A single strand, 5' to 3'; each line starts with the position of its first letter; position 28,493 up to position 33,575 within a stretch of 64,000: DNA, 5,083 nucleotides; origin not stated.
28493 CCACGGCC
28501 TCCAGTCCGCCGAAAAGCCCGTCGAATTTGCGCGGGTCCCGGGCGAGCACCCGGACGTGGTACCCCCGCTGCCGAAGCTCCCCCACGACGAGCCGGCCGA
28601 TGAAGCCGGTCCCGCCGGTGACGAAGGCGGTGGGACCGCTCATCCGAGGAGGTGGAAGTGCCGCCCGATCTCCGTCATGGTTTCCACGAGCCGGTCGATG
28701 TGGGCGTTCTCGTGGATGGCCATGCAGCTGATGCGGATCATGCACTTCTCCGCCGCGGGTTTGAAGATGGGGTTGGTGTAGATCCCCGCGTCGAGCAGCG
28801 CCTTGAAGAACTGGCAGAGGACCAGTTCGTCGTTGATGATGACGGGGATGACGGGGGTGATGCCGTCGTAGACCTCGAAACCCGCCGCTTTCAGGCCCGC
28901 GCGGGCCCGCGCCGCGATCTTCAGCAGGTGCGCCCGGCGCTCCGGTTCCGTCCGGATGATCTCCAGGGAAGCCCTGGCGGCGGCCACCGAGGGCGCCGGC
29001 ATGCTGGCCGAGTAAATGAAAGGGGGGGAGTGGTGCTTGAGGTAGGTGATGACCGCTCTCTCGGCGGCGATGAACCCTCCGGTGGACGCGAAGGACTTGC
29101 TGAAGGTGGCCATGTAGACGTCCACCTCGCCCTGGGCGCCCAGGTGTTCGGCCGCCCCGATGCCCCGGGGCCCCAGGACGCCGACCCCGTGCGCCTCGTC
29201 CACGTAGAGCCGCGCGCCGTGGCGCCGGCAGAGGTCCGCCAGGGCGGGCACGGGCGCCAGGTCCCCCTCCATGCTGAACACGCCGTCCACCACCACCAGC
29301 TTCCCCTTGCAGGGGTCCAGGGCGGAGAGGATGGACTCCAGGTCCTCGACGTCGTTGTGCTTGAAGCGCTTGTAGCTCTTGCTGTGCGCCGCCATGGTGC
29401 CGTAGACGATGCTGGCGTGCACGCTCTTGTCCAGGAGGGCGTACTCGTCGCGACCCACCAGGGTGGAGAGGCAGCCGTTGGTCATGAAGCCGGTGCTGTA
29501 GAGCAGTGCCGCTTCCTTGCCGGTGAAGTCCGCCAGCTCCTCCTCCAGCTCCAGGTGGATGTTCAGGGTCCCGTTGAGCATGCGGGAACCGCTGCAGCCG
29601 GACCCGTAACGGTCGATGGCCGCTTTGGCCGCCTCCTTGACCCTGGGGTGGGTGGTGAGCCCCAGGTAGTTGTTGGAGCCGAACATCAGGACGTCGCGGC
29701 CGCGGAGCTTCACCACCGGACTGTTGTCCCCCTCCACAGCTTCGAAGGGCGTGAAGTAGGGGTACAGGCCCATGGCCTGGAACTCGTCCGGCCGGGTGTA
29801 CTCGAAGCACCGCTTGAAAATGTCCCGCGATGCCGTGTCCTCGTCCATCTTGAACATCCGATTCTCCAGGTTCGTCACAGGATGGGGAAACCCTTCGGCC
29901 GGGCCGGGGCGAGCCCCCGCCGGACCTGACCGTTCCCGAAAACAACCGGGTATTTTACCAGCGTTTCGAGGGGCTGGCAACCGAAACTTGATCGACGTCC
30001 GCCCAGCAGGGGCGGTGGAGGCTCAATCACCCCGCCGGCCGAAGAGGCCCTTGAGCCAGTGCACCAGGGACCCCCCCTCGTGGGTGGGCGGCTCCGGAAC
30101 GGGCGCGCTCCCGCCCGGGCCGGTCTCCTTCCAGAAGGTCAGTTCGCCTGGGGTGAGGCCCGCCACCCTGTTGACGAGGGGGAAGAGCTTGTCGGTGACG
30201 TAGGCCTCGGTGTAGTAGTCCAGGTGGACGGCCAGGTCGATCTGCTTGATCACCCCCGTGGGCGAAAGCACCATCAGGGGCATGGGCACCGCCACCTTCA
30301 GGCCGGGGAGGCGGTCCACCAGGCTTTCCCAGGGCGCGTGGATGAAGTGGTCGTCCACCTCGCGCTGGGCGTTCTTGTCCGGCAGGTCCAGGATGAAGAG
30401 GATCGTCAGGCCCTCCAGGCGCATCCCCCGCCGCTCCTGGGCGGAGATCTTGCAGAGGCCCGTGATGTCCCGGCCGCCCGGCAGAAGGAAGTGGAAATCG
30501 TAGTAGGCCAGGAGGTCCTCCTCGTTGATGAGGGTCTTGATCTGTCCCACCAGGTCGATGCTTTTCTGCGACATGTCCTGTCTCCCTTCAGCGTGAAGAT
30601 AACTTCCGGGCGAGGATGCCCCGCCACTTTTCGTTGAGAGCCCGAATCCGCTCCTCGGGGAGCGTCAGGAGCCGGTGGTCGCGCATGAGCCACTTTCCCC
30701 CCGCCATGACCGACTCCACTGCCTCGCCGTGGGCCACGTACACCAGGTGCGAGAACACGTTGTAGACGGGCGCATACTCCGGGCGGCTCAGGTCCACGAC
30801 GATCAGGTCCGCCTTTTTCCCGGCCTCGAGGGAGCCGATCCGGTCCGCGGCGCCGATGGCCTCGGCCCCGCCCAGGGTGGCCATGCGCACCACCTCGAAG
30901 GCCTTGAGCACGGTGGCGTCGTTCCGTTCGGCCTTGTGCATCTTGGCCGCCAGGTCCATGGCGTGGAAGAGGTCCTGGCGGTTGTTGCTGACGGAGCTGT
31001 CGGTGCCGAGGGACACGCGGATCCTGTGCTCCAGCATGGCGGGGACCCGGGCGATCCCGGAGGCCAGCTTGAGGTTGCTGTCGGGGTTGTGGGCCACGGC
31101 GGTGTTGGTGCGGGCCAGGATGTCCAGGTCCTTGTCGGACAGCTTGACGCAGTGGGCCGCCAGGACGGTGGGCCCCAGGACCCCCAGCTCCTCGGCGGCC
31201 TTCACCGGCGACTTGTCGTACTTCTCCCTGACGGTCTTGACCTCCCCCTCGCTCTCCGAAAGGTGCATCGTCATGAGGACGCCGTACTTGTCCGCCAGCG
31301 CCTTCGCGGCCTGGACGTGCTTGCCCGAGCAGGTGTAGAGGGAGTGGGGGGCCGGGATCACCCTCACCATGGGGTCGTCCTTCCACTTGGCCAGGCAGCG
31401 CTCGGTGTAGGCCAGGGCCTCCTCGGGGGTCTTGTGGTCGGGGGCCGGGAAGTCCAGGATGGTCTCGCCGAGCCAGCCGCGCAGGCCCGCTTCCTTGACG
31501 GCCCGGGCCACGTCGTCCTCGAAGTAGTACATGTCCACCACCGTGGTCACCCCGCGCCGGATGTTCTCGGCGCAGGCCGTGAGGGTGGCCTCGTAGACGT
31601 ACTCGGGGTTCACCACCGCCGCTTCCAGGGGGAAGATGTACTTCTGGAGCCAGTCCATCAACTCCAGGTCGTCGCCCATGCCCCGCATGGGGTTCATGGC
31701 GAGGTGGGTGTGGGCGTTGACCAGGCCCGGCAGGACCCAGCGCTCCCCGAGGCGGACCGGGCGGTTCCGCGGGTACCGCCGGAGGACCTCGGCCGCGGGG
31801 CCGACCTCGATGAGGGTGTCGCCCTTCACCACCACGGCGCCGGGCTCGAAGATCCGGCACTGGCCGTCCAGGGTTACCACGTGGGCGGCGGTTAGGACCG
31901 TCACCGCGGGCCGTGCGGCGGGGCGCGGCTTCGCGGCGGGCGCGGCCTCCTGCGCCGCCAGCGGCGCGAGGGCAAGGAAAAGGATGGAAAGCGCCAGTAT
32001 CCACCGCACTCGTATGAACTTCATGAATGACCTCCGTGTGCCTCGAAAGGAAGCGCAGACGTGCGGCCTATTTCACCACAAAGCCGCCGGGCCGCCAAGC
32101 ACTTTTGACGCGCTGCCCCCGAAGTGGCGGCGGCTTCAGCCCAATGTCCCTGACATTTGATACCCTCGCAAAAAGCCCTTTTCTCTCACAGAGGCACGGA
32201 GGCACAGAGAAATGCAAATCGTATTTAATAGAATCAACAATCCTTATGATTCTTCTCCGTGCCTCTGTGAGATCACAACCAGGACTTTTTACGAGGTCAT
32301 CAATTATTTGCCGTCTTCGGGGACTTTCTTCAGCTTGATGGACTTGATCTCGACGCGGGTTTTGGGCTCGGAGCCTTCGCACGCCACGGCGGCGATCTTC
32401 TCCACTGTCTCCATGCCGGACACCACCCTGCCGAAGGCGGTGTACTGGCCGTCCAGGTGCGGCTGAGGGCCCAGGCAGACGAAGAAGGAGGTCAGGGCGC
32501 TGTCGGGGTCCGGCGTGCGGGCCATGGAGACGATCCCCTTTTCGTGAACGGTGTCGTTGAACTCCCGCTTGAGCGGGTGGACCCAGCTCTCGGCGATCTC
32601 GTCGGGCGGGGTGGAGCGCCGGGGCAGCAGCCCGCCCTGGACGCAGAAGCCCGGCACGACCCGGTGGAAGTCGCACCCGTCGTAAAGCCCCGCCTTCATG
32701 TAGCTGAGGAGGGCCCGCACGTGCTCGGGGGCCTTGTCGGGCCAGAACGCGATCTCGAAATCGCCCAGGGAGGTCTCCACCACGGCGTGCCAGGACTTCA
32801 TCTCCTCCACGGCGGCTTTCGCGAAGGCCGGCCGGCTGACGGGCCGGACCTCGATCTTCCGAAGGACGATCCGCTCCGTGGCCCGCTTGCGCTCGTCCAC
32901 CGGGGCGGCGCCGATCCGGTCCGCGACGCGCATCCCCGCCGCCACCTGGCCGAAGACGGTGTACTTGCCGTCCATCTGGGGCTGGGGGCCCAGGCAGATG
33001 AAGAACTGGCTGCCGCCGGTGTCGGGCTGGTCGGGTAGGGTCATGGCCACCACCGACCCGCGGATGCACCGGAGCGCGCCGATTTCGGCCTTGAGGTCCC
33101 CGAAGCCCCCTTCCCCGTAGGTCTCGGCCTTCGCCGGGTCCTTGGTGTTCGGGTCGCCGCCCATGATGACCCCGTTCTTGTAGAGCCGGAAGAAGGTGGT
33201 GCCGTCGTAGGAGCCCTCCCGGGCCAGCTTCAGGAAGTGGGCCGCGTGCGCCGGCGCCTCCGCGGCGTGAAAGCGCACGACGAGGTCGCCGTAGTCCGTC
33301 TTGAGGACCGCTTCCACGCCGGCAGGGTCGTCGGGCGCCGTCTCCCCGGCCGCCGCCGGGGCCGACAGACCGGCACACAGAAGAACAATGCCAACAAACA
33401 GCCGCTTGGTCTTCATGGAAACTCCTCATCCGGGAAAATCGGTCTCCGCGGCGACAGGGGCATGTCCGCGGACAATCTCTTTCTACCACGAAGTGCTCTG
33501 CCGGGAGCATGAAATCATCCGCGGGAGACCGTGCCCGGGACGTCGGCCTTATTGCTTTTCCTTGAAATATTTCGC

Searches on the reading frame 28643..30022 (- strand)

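Call 19: search_protein_families(library=pfam, proteins=[window:28643-30022:-])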
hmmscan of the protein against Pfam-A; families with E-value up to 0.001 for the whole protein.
window:28643-30022:- (460 aa): 2 families
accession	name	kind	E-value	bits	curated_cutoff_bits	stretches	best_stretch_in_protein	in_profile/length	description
PF00155.27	Aminotran_1_2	-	8.5e-53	180.2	19.7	1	110-447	2-359/361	Aminotransferase class I and II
PF01212.27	Beta_elim_lyase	-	7.8e-05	22.6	27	1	157-328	35-219/288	Beta-eliminating lyase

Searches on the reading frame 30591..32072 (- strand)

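Call 19: search_protein_families(library=pfam, proteins=[window:30591-32072:-])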
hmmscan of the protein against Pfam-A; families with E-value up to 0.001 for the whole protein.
window:30591-32072:- (494 aa): 3 families
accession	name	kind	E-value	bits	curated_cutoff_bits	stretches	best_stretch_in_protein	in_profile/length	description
PF01979.26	Amidohydro_1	-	7.1e-76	256.1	25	1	112-462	1-345/345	Amidohydrolase family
PF07969.17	Amidohydro_3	-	1.3e-16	61.6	29.7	1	250-429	261-446/472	Amidohydrolase family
PF22039.1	HUTI_composite_bact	-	2.7e-06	27.3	25.5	1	78-101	1-24/26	Imidazolonepropionase-like composite domain, bacteria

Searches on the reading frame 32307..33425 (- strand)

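Call 19: search_protein_families(library=pfam, proteins=[window:32307-33425:-])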
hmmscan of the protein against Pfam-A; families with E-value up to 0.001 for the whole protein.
window:32307-33425:- (373 aa): 1 family
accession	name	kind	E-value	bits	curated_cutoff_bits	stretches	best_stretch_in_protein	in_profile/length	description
PF00160.26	Pro_isomerase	-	5.2e-78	261.2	21.7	2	215-364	3-158/159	Cyclophilin type peptidyl-prolyl cis-trans isomerase/CLD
